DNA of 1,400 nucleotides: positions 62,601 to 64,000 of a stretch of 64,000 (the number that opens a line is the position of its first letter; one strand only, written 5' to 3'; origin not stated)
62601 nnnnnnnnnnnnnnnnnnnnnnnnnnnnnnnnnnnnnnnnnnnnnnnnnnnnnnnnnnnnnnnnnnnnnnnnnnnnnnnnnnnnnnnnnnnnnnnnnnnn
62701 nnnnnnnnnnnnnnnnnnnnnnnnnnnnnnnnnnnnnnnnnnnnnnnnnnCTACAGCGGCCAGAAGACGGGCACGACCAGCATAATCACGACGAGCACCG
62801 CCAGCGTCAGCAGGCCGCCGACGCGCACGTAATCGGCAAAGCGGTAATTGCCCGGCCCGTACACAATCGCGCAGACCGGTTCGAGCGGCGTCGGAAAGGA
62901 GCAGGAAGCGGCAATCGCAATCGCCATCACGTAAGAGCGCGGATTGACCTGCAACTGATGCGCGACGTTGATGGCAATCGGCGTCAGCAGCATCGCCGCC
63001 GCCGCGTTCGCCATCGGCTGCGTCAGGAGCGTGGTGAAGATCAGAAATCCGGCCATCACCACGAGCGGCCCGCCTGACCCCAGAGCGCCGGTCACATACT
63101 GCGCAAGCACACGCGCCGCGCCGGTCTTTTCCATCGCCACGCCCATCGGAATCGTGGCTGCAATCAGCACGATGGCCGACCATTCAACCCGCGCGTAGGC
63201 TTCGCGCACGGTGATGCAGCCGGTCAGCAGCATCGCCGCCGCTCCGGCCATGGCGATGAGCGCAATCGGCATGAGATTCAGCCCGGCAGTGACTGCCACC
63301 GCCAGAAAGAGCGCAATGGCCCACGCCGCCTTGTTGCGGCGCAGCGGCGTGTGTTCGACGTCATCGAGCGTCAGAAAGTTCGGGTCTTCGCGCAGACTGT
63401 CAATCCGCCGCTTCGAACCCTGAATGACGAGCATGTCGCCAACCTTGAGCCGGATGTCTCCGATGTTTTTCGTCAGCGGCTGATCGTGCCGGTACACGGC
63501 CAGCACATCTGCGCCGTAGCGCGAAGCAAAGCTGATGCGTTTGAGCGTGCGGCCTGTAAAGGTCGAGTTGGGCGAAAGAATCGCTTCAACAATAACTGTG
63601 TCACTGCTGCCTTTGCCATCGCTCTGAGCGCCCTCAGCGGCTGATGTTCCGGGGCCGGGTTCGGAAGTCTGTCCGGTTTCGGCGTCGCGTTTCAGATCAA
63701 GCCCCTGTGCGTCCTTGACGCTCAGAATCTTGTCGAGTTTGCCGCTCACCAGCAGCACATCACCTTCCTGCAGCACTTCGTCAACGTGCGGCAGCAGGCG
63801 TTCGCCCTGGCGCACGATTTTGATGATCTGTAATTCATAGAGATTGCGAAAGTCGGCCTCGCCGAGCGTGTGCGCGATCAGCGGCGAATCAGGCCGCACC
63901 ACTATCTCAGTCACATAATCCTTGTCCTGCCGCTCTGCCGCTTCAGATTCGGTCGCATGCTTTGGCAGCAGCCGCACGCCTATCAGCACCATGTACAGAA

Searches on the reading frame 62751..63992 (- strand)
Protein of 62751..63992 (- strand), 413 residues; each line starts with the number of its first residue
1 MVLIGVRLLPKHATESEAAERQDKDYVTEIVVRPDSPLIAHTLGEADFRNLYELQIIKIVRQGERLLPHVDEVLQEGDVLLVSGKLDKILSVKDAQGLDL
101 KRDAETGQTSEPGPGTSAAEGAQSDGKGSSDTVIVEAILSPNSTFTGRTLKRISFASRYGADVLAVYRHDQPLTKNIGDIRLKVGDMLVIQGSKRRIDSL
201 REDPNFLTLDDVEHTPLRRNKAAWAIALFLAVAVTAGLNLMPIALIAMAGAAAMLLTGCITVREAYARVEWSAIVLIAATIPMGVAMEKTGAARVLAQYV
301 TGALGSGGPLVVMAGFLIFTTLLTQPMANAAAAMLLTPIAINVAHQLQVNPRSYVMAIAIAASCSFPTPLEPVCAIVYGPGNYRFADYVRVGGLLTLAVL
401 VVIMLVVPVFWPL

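Call 14: search_protein_families(library=pfam, proteins=[window:62751-63992:-], max_evalue=0.001)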
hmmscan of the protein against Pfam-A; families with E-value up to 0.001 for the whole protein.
window:62751-63992:- (413 aa): 3 families
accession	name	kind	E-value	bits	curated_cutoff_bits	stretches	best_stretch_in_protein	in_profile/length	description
PF03600.22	CitMHS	-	1.9e-32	113.1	31.9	2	133-359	193-334/336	Citrate transporter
PF02080.26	TrkA_C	-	8.7e-24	83.7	27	2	27-94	1-68/71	TrkA-C domain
PF00939.25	Na_sulph_symp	-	3.3e-10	40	27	1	241-412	291-467/472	Sodium:sulfate symporter transmembrane region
